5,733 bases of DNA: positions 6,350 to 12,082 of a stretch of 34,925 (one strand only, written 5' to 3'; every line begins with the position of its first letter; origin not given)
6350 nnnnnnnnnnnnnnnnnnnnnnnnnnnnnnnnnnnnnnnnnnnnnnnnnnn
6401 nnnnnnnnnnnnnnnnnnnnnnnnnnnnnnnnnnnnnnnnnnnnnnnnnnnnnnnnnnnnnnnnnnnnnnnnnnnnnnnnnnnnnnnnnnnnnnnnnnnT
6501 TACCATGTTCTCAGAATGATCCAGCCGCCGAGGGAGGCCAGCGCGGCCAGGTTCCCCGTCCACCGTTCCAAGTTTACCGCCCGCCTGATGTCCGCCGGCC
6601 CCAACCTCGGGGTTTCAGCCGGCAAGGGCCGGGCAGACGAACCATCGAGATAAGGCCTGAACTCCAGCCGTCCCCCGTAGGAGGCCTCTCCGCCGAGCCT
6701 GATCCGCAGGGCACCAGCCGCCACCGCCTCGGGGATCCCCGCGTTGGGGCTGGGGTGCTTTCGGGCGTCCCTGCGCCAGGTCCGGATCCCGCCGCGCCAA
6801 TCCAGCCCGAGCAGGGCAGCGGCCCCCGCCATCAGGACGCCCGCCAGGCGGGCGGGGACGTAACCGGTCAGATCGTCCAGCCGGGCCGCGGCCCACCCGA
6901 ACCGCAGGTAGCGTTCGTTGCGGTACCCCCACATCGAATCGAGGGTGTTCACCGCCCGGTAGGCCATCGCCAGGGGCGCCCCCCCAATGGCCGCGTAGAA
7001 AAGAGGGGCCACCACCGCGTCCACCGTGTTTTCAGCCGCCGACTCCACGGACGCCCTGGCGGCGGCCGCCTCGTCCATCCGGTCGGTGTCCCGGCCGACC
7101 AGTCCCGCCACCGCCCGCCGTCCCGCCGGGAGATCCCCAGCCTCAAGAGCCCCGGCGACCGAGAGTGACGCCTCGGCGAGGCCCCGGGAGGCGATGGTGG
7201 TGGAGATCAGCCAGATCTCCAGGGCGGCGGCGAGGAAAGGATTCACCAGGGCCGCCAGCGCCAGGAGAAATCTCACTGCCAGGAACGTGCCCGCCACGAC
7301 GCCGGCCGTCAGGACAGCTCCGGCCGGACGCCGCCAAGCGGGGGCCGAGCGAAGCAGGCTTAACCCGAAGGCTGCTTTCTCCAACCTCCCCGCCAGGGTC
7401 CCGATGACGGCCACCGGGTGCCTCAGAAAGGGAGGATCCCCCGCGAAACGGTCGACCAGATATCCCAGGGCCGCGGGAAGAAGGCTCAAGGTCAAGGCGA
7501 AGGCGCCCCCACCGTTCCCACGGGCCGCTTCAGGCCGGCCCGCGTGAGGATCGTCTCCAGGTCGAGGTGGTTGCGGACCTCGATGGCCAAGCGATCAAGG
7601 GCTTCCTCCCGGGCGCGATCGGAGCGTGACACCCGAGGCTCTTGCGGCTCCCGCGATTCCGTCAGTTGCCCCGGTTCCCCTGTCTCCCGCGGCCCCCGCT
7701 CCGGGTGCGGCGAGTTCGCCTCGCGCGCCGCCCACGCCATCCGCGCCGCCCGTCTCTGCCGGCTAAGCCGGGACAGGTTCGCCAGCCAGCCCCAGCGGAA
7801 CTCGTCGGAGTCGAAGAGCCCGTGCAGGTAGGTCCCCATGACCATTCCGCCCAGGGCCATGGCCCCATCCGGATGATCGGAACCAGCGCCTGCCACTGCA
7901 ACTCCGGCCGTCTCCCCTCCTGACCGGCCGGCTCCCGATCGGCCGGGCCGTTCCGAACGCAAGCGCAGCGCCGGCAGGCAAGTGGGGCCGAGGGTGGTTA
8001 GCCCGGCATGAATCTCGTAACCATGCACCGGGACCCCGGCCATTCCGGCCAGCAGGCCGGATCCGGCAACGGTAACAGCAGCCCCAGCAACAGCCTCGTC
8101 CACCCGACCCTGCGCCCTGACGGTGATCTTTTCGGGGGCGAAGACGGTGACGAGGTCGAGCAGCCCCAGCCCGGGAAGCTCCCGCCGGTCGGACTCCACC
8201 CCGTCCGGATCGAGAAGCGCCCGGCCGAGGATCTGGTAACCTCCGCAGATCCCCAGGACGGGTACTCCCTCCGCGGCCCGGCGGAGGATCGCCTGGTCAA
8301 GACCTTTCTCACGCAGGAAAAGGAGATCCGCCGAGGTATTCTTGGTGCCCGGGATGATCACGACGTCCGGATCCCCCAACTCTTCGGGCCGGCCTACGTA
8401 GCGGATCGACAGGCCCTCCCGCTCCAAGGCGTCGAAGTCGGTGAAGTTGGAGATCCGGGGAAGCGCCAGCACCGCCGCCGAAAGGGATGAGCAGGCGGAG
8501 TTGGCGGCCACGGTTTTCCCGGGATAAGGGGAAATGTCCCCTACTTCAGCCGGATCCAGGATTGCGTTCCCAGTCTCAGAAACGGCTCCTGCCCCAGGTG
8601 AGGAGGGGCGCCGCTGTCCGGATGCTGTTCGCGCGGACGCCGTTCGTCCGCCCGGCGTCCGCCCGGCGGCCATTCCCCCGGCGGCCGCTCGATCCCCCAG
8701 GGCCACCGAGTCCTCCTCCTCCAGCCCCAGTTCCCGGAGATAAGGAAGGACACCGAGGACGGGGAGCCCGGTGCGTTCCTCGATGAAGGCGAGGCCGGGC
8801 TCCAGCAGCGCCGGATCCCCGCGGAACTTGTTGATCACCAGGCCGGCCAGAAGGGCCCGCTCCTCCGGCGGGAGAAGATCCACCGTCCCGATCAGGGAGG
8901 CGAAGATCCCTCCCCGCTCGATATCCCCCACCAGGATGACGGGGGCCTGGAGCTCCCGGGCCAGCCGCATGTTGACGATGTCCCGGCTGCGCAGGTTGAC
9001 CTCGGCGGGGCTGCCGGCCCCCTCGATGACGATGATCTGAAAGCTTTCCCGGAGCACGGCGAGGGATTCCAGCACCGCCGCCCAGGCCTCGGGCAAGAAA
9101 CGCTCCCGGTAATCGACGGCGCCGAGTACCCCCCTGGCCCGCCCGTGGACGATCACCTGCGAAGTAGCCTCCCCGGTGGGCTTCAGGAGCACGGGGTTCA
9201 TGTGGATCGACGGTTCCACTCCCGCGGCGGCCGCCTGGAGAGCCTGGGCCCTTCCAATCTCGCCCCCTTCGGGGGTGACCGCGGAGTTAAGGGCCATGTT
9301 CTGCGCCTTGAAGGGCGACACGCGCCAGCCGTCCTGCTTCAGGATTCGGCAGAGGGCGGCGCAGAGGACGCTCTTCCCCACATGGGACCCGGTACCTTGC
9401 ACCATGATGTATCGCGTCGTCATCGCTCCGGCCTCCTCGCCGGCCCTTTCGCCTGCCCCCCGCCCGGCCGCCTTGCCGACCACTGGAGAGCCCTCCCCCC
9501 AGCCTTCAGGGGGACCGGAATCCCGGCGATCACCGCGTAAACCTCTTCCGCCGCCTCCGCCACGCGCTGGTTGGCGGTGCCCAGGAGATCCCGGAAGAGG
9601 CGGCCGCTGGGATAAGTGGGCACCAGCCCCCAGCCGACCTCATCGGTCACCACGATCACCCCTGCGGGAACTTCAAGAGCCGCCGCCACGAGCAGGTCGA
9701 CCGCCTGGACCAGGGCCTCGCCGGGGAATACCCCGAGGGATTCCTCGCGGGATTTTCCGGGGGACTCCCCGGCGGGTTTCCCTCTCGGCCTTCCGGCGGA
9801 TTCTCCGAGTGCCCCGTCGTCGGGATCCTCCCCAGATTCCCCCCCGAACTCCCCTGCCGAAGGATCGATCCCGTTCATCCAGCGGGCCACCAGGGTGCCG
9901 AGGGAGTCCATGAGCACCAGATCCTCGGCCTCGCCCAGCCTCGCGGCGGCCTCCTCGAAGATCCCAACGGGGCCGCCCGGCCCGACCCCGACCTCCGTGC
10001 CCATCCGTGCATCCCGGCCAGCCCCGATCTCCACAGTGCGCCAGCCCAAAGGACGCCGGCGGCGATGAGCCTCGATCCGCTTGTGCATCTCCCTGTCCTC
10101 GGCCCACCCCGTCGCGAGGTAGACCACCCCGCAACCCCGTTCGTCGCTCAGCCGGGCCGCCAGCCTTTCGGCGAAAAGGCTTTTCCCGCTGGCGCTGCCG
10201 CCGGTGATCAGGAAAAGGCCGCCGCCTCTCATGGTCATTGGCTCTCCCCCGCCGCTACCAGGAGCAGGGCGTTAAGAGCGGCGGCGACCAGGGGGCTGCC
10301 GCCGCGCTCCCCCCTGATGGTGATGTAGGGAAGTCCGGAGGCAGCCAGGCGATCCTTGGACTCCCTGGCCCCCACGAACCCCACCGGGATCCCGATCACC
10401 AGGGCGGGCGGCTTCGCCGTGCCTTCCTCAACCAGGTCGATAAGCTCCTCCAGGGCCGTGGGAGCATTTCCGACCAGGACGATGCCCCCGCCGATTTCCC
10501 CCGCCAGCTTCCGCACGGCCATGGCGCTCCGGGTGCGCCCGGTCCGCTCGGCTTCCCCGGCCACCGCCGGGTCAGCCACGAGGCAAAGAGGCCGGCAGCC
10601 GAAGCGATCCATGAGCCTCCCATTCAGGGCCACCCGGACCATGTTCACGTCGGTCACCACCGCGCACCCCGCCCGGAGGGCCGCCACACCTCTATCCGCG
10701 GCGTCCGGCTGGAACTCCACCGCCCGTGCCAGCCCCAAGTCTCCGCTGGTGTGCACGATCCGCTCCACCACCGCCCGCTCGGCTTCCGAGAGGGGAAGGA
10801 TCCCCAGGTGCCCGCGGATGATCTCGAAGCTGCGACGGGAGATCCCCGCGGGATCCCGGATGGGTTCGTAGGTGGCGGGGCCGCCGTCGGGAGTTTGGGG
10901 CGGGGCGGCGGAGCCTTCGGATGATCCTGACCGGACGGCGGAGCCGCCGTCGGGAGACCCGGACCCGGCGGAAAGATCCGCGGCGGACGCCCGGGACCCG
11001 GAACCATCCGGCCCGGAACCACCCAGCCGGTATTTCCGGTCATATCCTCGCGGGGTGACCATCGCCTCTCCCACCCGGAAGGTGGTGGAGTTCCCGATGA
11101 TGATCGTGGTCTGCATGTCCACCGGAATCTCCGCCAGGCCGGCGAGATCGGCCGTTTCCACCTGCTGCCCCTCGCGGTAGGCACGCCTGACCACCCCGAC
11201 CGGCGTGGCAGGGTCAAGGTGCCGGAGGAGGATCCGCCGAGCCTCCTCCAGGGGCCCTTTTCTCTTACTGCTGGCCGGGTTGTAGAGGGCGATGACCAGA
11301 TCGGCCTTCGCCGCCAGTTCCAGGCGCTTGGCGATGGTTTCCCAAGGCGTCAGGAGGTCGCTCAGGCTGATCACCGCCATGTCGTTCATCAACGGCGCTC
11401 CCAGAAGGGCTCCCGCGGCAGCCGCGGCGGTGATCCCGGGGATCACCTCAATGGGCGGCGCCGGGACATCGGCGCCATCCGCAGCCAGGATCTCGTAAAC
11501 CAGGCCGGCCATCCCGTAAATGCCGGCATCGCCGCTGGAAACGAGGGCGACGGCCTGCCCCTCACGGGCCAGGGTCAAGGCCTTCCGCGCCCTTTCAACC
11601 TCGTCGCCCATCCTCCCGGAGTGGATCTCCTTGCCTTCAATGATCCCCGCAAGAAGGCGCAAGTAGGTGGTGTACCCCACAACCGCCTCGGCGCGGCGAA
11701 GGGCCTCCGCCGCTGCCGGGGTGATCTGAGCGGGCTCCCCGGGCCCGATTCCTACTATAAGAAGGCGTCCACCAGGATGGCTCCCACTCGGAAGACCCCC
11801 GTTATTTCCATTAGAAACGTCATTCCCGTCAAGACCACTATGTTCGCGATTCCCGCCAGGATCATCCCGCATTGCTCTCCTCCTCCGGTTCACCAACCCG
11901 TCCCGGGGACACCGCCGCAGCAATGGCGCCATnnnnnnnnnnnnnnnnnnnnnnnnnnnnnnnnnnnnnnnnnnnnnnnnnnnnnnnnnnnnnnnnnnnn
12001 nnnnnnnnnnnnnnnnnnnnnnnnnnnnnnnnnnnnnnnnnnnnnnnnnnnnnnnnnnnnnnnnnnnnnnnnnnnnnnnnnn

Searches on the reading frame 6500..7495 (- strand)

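Call 7: search_protein_families(library=ncbifam, proteins=[window:6500-7495:-], max_evalue=0.00001)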
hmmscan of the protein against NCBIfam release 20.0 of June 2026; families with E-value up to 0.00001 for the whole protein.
window:6500-7495:- (331 aa): 5 families
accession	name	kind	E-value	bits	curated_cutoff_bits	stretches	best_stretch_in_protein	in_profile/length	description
NF002276.0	PRK01209.1-4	equivalog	3.1e-76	256.9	381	1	9-320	14-306/322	cobalamin biosynthesis protein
TIGR00380.1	cobal_cbiB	equivalog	2.3e-68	230.7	165.9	1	12-273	11-261/305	adenosylcobinamide-phosphate synthase CbiB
NF002281.0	PRK01209.2-5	equivalog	4.5e-58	197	273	1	9-273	9-267/311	cobalamin biosynthesis protein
NF005792.0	PRK07630.1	equivalog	2.2e-20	72.9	291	1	65-271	53-256/312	CobD/CbiB family protein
NF006476.0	PRK08878.1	equivalog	1.4e-13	50.8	322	1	63-286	61-280/317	cobalamin biosynthesis family protein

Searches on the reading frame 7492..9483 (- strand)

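Call 7: search_protein_families(library=ncbifam, proteins=[window:7492-9483:-], max_evalue=0.00001)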
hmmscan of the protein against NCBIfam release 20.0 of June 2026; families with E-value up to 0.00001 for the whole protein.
window:7492-9483:- (663 aa): 8 families
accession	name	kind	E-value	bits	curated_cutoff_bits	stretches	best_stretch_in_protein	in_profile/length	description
NF001989.1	PRK00784.1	equivalog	2.4e-176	587.1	273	1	25-578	2-445/480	cobyric acid synthase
TIGR00313.1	cobQ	equivalog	1.9e-153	511.7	309.9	2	26-269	1-243/477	cobyric acid synthase CobQ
NF002204.1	PRK01077.1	equivalog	5.5e-10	38.7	254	0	25-60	3-38/420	cobyrinic acid a,c-diamide synthase CobB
NF010471.0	PRK13896.1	equivalog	1e-07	31.3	693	0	368-437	271-336/433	cobyrinic acid a,c-diamide synthase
NF004921.0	PRK06278.1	equivalog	2.9e-07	29.7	354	0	133-199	303-371/482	cobyrinic acid a,c-diamide synthase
TIGR03800.1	PLP_synth_Pdx2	equivalog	6.3e-06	26.2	105.55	0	351-427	16-91/184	pyridoxal 5'-phosphate synthase glutaminase subunit PdxT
TIGR00379.1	cobB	subfamily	6.5e-06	25.3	261.4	0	26-59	2-35/449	cobyrinic/hydrogenobyrinic acid a,c-diamide synthase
NF052463.1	L2IsogltmlsynGatDStaph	equivalog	7e-06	26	450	0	373-452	52-126/237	lipid II isoglutaminyl synthase subunit GatD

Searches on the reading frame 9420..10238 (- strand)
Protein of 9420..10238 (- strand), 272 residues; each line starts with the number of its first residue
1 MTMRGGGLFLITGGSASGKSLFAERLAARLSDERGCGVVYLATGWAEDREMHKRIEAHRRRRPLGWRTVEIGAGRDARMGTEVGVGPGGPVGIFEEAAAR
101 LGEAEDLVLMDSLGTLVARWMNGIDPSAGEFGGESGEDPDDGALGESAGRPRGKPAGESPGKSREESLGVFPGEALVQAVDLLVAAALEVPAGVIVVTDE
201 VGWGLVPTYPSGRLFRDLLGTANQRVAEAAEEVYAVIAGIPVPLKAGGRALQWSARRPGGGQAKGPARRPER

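Call 7: search_protein_families(library=ncbifam, proteins=[window:9420-10238:-], max_evalue=0.00001)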
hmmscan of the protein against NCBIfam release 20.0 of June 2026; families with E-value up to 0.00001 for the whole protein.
window:9420-10238:- (272 aa): 1 family
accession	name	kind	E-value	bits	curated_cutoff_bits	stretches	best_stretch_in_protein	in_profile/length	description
NF004469.0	PRK05800.1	equivalog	1.1e-41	142.4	161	2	103-246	75-171/173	bifunctional adenosylcobinamide kinase/adenosylcobinamide-phosphate guanylyltransferase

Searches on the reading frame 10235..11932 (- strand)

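Call 7: search_protein_families(library=ncbifam, proteins=[window:10235-11932:-], max_evalue=0.00001)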
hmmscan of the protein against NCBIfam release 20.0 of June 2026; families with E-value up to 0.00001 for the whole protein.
window:10235-11932:- (565 aa): 25 families
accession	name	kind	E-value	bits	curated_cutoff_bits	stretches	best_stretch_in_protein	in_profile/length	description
TIGR01466.1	cobJ_cbiH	equivalog_domain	2.2e-94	315.5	246.35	1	57-297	1-238/239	precorrin-3B C(17)-methyltransferase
NF004423.0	PRK05765.1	equivalog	1.5e-79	267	332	1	55-303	3-247/247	precorrin-3B C(17)-methyltransferase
NF012022.0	PRK15478.1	equivalog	6.8e-70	235.2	425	1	57-298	2-240/241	precorrin-3B C(17)-methyltransferase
NF004648.0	PRK05991.1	equivalog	2.8e-55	187.6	391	1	55-285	3-232/254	precorrin-3B C(17)-methyltransferase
NF006136.0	PRK08285.1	equivalog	5.1e-50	170.1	276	1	355-556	3-204/209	precorrin-8X methylmutase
NF004057.0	PRK05575.1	equivalog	1.5e-45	155.4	311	1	358-559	4-203/207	precorrin-8X methylmutase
NF006137.0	PRK08286.1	equivalog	3.9e-45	154.2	294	1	358-558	4-208/214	cobalt-precorrin-8 methylmutase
NF004620.0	PRK05954.1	equivalog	8.1e-43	146.4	264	1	364-563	8-202/205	precorrin-8X methylmutase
NF004901.0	PRK06264.1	equivalog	2.4e-41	142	261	1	363-560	12-207/212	cobalt-precorrin-8 methylmutase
NF004449.0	PRK05782.1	equivalog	5.6e-35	120.9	298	1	355-560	135-330/333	bifunctional sirohydrochlorin cobalt chelatase/precorrin-8X methylmutase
NF004619.0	PRK05953.1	equivalog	8.9e-30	103.7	278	1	368-558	10-195/208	precorrin-8X methylmutase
TIGR02467.1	CbiE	equivalog_domain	2.3e-17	63.2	92.9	1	59-249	1-174/204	precorrin-6y C5,15-methyltransferase (decarboxylating) subunit CbiE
TIGR01469.1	cobA_cysG_Cterm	equivalog_domain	9.7e-15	55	185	1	55-274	1-221/238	uroporphyrinogen-III C-methyltransferase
TIGR01465.1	cobM_cbiF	equivalog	3.5e-14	52.7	259.65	1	58-301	2-246/247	precorrin-4 C(11)-methyltransferase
NF007922.1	PRK10637.1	equivalog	6e-14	51.9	400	1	54-273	216-435/450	siroheme synthase CysG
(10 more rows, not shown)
